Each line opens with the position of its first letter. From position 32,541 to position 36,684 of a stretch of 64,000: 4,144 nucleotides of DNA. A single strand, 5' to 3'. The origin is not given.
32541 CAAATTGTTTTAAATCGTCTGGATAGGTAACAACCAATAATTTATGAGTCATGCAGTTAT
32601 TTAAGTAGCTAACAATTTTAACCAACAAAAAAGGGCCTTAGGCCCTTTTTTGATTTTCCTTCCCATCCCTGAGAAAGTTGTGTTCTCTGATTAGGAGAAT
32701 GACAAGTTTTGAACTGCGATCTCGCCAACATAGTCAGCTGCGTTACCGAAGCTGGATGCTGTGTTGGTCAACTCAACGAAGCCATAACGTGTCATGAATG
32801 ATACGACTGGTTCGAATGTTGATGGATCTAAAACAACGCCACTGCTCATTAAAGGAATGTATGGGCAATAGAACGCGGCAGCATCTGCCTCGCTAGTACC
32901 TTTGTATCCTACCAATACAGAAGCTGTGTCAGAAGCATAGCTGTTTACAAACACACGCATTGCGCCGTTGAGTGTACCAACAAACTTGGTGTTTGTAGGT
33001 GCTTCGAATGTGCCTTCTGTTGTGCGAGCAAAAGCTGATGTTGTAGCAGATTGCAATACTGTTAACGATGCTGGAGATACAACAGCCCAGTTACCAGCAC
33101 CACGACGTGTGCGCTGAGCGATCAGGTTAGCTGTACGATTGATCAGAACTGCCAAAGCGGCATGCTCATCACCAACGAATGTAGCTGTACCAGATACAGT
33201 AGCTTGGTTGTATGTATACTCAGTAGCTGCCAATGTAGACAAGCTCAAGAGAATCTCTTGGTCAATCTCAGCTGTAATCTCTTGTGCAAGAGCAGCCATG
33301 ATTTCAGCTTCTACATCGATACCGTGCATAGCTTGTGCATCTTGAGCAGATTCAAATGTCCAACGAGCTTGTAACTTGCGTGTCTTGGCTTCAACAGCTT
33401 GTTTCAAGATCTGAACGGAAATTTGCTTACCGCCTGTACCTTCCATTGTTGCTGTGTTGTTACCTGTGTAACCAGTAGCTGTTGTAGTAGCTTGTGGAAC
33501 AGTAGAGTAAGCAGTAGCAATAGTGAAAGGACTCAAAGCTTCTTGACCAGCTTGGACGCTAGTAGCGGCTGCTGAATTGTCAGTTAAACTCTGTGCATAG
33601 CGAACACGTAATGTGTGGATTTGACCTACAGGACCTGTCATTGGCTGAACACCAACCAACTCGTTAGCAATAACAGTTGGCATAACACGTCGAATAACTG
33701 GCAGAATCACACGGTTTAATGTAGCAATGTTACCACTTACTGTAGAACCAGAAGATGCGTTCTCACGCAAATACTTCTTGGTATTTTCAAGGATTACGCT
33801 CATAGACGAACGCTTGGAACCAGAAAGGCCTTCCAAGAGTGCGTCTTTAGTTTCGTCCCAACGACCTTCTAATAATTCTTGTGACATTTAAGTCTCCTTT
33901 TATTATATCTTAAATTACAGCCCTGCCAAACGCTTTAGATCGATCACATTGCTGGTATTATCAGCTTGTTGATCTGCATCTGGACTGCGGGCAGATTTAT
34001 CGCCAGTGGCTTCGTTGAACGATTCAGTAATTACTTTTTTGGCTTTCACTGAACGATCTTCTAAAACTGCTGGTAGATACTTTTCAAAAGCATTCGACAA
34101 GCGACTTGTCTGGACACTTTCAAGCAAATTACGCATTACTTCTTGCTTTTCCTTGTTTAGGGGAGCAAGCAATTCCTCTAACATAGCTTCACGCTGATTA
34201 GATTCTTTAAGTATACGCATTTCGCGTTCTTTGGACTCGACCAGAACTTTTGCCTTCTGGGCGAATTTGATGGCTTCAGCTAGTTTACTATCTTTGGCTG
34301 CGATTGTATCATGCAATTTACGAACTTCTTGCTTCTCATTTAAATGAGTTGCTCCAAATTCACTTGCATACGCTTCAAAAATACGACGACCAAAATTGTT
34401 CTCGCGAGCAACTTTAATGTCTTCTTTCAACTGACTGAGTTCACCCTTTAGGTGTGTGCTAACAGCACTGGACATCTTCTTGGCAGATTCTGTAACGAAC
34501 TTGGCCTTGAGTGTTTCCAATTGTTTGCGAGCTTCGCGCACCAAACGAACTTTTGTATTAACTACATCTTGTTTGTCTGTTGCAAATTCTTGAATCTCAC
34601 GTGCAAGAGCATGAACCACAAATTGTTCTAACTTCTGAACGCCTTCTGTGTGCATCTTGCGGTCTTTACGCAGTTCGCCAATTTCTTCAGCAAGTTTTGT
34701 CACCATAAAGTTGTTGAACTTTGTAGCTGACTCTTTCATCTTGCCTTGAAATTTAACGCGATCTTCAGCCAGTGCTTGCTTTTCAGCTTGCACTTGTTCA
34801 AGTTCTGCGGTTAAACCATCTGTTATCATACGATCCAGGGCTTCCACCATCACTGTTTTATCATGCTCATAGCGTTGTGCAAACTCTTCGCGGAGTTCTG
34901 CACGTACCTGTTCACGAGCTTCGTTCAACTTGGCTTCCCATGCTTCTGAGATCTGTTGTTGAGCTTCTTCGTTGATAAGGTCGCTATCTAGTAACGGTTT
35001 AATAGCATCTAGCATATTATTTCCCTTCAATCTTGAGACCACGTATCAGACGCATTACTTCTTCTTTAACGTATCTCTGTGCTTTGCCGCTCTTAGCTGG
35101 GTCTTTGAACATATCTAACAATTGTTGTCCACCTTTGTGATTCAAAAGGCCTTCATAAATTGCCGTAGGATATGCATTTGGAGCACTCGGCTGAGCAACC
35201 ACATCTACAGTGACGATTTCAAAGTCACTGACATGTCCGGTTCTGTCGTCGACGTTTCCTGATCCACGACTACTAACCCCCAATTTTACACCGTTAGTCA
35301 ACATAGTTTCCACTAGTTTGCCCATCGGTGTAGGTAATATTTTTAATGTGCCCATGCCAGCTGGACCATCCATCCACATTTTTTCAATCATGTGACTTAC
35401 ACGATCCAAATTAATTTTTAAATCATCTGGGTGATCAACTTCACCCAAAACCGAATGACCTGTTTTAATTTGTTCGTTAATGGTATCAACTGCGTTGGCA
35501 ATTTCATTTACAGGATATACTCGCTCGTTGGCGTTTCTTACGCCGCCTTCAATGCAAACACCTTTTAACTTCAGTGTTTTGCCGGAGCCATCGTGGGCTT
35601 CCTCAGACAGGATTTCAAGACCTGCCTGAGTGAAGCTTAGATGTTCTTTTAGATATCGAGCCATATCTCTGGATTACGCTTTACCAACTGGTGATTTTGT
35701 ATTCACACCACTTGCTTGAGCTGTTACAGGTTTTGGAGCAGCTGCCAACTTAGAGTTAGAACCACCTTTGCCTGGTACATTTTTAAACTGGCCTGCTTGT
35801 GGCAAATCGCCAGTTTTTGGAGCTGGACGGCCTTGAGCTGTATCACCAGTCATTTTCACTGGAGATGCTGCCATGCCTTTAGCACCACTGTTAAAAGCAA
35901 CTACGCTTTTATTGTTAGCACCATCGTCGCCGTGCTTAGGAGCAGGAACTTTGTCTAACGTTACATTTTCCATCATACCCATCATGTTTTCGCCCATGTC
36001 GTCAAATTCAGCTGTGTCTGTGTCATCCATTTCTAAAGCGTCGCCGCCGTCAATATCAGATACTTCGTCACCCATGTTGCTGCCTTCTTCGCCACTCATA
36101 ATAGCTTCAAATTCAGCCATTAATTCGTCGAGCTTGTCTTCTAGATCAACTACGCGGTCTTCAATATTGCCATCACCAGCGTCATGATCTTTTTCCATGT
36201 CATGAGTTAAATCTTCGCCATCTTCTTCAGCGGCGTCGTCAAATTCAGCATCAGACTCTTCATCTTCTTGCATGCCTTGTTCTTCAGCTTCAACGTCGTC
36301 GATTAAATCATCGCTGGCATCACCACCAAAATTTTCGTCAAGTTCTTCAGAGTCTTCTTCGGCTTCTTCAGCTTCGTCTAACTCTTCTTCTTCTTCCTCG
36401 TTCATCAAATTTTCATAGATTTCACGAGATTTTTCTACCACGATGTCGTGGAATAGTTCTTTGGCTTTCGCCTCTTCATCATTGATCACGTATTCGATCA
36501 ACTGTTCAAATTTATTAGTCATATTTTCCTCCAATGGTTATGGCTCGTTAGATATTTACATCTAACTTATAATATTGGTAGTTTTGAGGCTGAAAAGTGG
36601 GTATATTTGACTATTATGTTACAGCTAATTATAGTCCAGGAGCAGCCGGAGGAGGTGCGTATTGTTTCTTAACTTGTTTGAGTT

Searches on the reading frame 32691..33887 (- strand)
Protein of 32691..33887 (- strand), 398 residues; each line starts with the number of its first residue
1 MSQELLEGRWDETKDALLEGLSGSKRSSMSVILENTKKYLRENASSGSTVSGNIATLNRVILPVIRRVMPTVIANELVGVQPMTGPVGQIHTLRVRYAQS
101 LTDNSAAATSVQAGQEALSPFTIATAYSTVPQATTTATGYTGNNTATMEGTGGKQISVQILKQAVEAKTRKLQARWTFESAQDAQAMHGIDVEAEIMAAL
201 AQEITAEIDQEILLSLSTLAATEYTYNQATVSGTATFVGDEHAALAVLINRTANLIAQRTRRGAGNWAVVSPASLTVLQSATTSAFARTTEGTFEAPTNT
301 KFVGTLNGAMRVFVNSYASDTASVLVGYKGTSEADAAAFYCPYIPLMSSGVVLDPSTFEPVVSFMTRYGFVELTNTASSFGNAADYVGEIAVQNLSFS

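Call 10: search_protein_families(library=phrogs, proteins=[window:32691-33887:-], max_evalue=0.001)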
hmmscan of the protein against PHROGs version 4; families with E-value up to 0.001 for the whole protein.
window:32691-33887:- (398 aa): 6 families
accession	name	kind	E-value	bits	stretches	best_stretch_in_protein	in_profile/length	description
phrog_138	-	head and packaging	1.4e-97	328.6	1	2-393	2-429/444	major head protein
phrog_20655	-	head and packaging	1.2e-05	25.1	0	12-92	53-128/534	major head protein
phrog_12830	-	head and packaging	2.4e-05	25.6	1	61-93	96-128/128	major head protein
phrog_1014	-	unknown function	8.8e-05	22.3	1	156-313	322-479/567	-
phrog_17311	-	unknown function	0.00023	22.1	1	37-71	3-38/54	-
phrog_14392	-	unknown function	0.00046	21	1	197-220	22-45/47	-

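Call 11: search_protein_families(library=pfam, proteins=[window:32691-33887:-], max_evalue=0.001)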
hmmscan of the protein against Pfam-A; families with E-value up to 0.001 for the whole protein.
window:32691-33887:- (398 aa): 1 family
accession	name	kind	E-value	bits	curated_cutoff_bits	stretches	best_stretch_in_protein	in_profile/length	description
PF07068.17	Gp23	-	3.4e-97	326.7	24.4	1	54-390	1-374/376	Major capsid protein Gp23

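Call 17: search_dna_similar(query=window:32691-33887:-, collection=phages, mode=protein, max_rows=15)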
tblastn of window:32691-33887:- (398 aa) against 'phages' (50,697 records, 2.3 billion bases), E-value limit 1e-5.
Records with a match: 2575; places in all: 2762; records where one place covers at least 80% of the query: 1099.
Best place of each record, by identity: 60-80% 76; <60% 2499.
By first word of the organism name: Escherichia 671; Synechococcus 380; Klebsiella 331; Salmonella 203; Vibrio 136; Shigella 89; Aeromonas 86; Acinetobacter 71; Cyanophage 61; Enterobacter 58; and 60 more.
By host as written in the record: - 460; Escherichia coli 282; Klebsiella pneumoniae 115; Synechococcus 107; Escherichia coli O157:H7 39; Synechococcus sp. 38; Salmonella enterica 29; Synechococcus sp. WH7803 28; and 572 more.
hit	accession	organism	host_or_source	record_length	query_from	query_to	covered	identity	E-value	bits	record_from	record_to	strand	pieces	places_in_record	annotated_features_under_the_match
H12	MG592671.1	Vibrio phage 2.275.O._10N.286.54.E11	Vibrio cyclitrophicus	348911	1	397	100%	66.1%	3e-170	533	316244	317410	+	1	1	capsid protein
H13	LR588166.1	Pseudomonas phage vB_PaeM_MIJ3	-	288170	1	393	99%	65.8%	2e-170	534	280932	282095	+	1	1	Possible phage major capsid ...: majorcapsid protein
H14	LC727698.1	Pseudomonas phage sp. 30-3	Pseudomonas aeruginosa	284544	1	393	99%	65.8%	2e-170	533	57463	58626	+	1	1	hypothetical protein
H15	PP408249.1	Pseudomonas phage vB_Pa-PAC2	Pseudomonas aeruginosa PAO1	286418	1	393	99%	65.8%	2e-170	533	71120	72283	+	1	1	major head subunit precursor | hypothetical protein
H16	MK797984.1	Pseudomonas phage vB_PaeM_PA5oct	-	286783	1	393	99%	65.8%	2e-170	533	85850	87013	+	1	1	precursor of major head subunit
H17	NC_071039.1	Pseudomonas phage vB_PaeM_PA5oct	-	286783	1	393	99%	65.8%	2e-170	533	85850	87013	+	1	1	major head protein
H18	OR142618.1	Pseudomonas phage Callisto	Pseudomonas aeruginosa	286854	1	393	99%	65.8%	2e-170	533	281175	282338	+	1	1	hypothetical protein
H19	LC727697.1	Pseudomonas phage sp. 30-2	Pseudomonas aeruginosa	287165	1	393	99%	65.8%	2e-170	533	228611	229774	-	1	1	hypothetical protein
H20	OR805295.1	Pseudomonas phage Paride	Pseudomonas aeruginosa PAO1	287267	1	393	99%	65.8%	2e-170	533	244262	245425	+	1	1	major capsid protein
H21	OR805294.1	Pseudomonas phage Ettore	Pseudomonas aeruginosa PAO1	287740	1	393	99%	65.8%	2e-170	533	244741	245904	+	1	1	major capsid protein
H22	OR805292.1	Pseudomonas phage Cassandra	Pseudomonas aeruginosa PAO1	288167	1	393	99%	65.8%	2e-170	533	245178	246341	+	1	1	major capsid protein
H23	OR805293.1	Pseudomonas phage Deifobo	Pseudomonas aeruginosa PAO1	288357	1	393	99%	65.8%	2e-170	533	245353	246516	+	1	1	major capsid protein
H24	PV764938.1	Sinorhizobium phage Phosso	Sinohrizobium meliloti NRRL L-50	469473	4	397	99%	64.9%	5e-160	503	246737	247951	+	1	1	major capsid protein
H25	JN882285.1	Cronobacter phage vB_CsaM_GAP32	Cronobacter sakazakii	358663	1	397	100%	62.2%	8e-162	509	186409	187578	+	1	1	precursor of major head subunit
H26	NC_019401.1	Cronobacter phage vB_CsaM_GAP32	Cronobacter sakazakii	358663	1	397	100%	62.2%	8e-162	509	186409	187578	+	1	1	major head protein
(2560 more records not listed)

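Call 19: get_annotated_region(hit=H17, flank=14000)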
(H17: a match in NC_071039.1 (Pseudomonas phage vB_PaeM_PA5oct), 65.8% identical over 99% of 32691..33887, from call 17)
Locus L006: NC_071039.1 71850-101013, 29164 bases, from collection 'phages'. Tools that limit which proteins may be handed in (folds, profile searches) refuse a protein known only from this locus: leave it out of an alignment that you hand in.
description: Pseudomonas phage vB_PaeM_PA5oct, complete genome.
organism: Pseudomonas phage vB_PaeM_PA5oct (NCBI taxid 2163605)
taxonomy: Viruses; Duplodnaviria; Heunggongvirae; Uroviricota; Caudoviricetes; Arenbergviridae; Wroclawvirus; Wroclawvirus PA5oct
host: -; source: -; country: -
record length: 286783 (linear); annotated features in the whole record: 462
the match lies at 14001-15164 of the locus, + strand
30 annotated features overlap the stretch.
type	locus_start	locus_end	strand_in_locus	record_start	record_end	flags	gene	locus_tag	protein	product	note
CDS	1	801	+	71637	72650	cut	-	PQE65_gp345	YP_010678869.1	SbcD-like subunit of palindrome specific endonuclease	-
CDS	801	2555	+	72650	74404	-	-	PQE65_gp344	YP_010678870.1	recombination endonuclease subunit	ESI-MS/MS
CDS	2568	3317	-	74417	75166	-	-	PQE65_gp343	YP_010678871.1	structural protein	ESI-MS/MS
CDS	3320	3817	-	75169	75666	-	-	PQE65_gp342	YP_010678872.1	RusA-like Holliday junction resolvase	-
CDS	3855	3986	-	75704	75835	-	-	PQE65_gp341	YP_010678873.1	hypothetical protein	-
CDS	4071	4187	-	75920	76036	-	-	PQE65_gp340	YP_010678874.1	hypothetical protein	-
CDS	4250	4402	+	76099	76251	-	-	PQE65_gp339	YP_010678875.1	hypothetical protein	-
CDS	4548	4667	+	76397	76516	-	-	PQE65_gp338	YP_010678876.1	hypothetical protein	-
CDS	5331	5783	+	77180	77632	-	-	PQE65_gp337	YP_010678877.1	hypothetical protein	-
CDS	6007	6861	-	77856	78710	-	-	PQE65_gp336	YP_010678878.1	baseplate hub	-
CDS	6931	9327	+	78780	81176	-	-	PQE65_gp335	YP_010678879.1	structural protein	ESI-MS/MS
CDS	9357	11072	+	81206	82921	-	-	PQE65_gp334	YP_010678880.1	portal protein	ESI-MS/MS; Phage portal (connector) protein (T4-like gp20)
CDS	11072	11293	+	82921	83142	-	-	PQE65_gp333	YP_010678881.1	structural protein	ESI-MS/MS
CDS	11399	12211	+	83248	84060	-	-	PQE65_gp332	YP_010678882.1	structural protein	ESI-MS/MS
CDS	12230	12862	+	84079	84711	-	-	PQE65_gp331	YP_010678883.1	head maturation protease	ESI-MS/MS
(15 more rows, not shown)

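Call 62: get_annotated_region(hit=H26, flank=12000)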
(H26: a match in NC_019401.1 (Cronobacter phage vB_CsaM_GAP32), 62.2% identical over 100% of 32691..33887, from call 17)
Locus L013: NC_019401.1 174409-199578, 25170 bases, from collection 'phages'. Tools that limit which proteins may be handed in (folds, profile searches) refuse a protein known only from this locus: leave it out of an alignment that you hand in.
description: Cronobacter phage vB_CsaM_GAP32, complete genome.
organism: Cronobacter phage vB_CsaM_GAP32 (NCBI taxid 1141136)
taxonomy: Viruses; Duplodnaviria; Heunggongvirae; Uroviricota; Caudoviricetes; Mimasvirus; Mimasvirus GAP32
host: Cronobacter sakazakii; source: -; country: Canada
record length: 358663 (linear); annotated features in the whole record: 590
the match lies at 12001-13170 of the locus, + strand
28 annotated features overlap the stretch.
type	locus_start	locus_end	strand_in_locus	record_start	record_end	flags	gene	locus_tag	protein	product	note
CDS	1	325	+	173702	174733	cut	-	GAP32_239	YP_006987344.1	recombination endonuclease subunit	similar to YP_004324210.1 recombination endonuclease subunit [Synechococcus phage S-SSM7]; PF12850.1 Metallophos_2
CDS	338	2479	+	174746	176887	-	-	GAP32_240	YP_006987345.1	recombination endonuclease subunit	similar to YP_003734204.1 gp46 recombination endonuclease subunit [Enterobacteria phage IME08]; PB010468 Pfam-B_10468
CDS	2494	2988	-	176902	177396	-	-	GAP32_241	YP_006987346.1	EndoVII packaging and recombination endonuclease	similar to YP_002003595.1 EndoVII packaging and recombination endonuclease [Escherichia phage rv5]; 49[PHA02565], ...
CDS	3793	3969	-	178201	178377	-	-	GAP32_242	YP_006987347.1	hypothetical protein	-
CDS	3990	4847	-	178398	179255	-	-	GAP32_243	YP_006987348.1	hypothetical protein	-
CDS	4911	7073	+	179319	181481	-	-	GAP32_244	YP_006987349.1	virion structural protein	similar to YP_003663488.1 phage infection protein [Bacillus thuringiensis BMB171]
CDS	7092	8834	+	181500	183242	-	-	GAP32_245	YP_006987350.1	portal protein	similar to NP_899604.1 portal vertex protein of head [Vibrio phage KVP40]; PF07230.5 Phage_T4_Gp20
CDS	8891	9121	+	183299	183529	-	-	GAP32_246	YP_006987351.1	hypothetical protein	-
CDS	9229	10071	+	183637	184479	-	-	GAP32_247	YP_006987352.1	virion structural protein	-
CDS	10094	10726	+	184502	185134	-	-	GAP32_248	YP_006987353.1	prohead core scaffold and protease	similar to YP_004322543.1 prohead core scaffold and protease [Prochlorococcus phage P-HM1]; PF03420.7 Peptidase_U9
CDS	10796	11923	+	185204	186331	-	-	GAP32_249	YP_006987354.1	hypothetical protein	-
CDS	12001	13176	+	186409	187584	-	-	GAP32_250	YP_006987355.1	major head protein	similar to YP_004323268.1 precursor of major head subunit [Prochlorococcus phage P-RSM4]; PF07068.5 Gp23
CDS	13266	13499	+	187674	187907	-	-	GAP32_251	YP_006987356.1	hypothetical protein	similar to C-terminus of YP_002922206.1 hypothetical protein EpJSE_00134 [Enterobacteria phage JSE]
CDS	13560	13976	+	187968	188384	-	-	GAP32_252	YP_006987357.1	hypothetical protein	-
CDS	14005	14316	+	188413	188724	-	-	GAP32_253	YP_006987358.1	hypothetical protein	similar to YP_001836995.1 hypothetical protein AGC_0072 [Enterobacteria phage EPS7]; PF10544.3 T5orf172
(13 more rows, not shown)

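Call 63: get_annotated_region(hit=H12, flank=12000)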
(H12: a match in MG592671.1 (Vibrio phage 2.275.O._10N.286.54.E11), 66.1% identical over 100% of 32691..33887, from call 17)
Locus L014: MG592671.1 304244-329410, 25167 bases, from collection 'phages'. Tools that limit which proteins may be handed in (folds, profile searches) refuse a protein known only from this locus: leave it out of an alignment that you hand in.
description: Vibrio phage 2.275.O._10N.286.54.E11, partial genome.
organism: Vibrio phage 2.275.O._10N.286.54.E11 (NCBI taxid 1881285)
taxonomy: Viruses; Duplodnaviria; Heunggongvirae; Uroviricota; Caudoviricetes
host: Vibrio cyclitrophicus; source: iron chloride precipitation of 0.2um-filtered seawater, resuspended in oxalate solution; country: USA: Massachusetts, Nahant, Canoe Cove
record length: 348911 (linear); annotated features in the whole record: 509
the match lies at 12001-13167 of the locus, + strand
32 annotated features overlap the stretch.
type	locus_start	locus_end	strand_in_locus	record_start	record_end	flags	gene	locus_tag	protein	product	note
CDS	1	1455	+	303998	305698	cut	-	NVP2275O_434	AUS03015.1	P-loop containing nucleoside triphosphate hydrolase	NVP2275O_434; InterPro:IPR027417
CDS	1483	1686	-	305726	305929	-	-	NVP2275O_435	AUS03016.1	hypothetical protein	NVP2275O_435; cvp_best_match:NCBI_PEP_441462918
CDS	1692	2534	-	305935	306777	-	-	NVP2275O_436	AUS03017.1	baseplate protein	NVP2275O_436; InterPro:IPR024364; T4 bacteriophage base plate protein; pfam:PF12322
CDS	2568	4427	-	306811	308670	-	-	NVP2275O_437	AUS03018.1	hypothetical protein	NVP2275O_437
CDS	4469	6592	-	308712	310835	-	-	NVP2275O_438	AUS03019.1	hypothetical protein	NVP2275O_438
CDS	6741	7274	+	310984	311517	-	-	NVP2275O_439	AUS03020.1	hypothetical protein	NVP2275O_439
CDS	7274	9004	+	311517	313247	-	-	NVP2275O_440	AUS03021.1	structural protein of head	NVP2275O_440; tara_best_match:OM-RGC.v1.001132974; cvp_best_match:RF_PEP_414087163; InterPro:IPR010823; VirFam ...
CDS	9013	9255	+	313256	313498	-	-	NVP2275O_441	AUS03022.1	hypothetical protein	NVP2275O_441; tara_best_match:OM-RGC.v1.035813654; cvp_best_match:RF_PEP_414087164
CDS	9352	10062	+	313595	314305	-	-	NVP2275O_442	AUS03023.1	hypothetical protein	NVP2275O_442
CDS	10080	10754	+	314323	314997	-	-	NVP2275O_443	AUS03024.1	prohead core protein serine protease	NVP2275O_443; aclame_best_match:protein:vir:104510; tara_best_match:OM-RGC.v1.014629662; ...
CDS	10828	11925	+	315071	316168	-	-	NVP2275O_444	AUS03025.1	coil containing protein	NVP2275O_444; tara_best_match:OM-RGC.v1.004195700; cvp_best_match:RF_PEP_414087167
CDS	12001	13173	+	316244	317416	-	-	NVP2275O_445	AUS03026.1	capsid protein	NVP2275O_445; tara_best_match:OM-RGC.v1.003599987; cvp_best_match:RF_PEP_414087168; InterPro:IPR010762; VirFam ID:Major ...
CDS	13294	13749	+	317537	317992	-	-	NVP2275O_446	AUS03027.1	hypothetical protein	NVP2275O_446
CDS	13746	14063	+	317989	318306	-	-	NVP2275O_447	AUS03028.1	hypothetical protein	NVP2275O_447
CDS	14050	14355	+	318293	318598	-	-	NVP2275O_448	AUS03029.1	hypothetical protein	NVP2275O_448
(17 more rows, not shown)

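Call 67: search_protein_families(library=pfam, proteins=[L013:4911-7073:+, L014:2568-4427:-], max_evalue=1)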
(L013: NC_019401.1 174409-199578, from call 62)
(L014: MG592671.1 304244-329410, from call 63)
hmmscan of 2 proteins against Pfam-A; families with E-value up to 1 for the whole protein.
L013:4911-7073:+ (720 aa): 8 families
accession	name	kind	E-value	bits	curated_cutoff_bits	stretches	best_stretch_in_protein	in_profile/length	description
PF07889.17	DUF1664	-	0.00042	20.8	34.6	1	250-335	37-121/124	Protein of unknown function (DUF1664)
PF25424.1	PH_35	-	0.072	13.5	28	1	593-668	115-189/192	Fungal deubiquitinating enzyme PH domain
PF23789.1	Pre_tape_measure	-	0.08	13.2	27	1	210-338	11-146/149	Pre-tape measure protein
PF03732.24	Retrotrans_gag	-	0.14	12.8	24.1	0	233-283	37-91/97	Retrotransposon gag protein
PF16798.10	DUF5069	-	0.25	11.9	27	0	351-384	47-80/133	Domain of unknown function (DUF5069)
PF04504.20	GeBP-like_DBD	-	0.38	11.9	29.5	0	578-615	40-75/94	Glabrous-enhancer-binding protein-like family, DBD domain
PF16854.11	VPS53_C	-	0.88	10.6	24.7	0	370-433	6-68/89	Vacuolar protein sorting-associated protein 53 C-terminus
PF04216.18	FdhE_N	-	0.95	10.2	28.7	1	649-712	53-113/167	FdhE, N-terminal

L014:2568-4427:- (619 aa): 1 family
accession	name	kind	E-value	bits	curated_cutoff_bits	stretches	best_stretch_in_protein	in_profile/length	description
PF25034.1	Spectrin_SYNE1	-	0.034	14.2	35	1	347-399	71-122/188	Nesprin-1, spectrin repeats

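Call 68: search_protein_families(library=phrogs, proteins=[L013:4911-7073:+], max_evalue=0.01)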
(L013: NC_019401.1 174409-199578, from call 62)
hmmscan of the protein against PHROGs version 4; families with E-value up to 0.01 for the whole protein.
L013:4911-7073:+ (720 aa): 1 family
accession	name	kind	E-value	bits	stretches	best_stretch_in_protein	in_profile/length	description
phrog_14121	-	head and packaging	0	1173.2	1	1-720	1-745/745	virion structural protein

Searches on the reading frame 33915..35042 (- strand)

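Call 10: search_protein_families(library=phrogs, proteins=[window:33915-35042:-], max_evalue=0.001)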
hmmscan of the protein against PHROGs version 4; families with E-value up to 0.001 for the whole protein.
window:33915-35042:- (375 aa): 1 family
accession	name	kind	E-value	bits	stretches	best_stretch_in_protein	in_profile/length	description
phrog_10922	-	unknown function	2.7e-80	271.2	1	16-375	6-372/375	-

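Call 11: search_protein_families(library=pfam, proteins=[window:33915-35042:-], max_evalue=0.001)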
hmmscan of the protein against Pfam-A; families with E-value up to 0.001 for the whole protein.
window:33915-35042:- (375 aa): 0 families

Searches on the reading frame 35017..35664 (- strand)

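Call 10: search_protein_families(library=phrogs, proteins=[window:35017-35664:-], max_evalue=0.001)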
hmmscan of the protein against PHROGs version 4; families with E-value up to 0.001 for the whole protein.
window:35017-35664:- (215 aa): 3 families
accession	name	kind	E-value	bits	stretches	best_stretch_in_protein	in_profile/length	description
phrog_207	-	head and packaging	3.1e-55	189.1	1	18-207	27-213/519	head maturation protease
phrog_3014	-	head and packaging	3.4e-07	30.7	1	41-169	37-193/266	head maturation protease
phrog_22848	-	unknown function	0.00038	19.7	0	106-169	235-304/991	-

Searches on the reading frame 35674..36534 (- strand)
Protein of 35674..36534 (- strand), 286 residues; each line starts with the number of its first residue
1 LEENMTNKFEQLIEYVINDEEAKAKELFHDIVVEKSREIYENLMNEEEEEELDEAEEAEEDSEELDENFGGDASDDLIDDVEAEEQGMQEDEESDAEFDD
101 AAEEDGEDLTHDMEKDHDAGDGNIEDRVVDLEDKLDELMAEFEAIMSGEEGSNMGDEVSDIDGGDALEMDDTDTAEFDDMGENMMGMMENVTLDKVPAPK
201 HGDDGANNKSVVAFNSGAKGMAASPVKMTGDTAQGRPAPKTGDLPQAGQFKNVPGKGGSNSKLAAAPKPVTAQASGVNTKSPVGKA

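Call 10: search_protein_families(library=phrogs, proteins=[window:35674-36534:-], max_evalue=0.001)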
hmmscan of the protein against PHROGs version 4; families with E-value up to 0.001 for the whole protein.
window:35674-36534:- (286 aa): 1 family
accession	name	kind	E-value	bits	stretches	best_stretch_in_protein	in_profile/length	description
phrog_15696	-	head and packaging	6.7e-05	23.9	1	18-269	16-255/271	virion structural protein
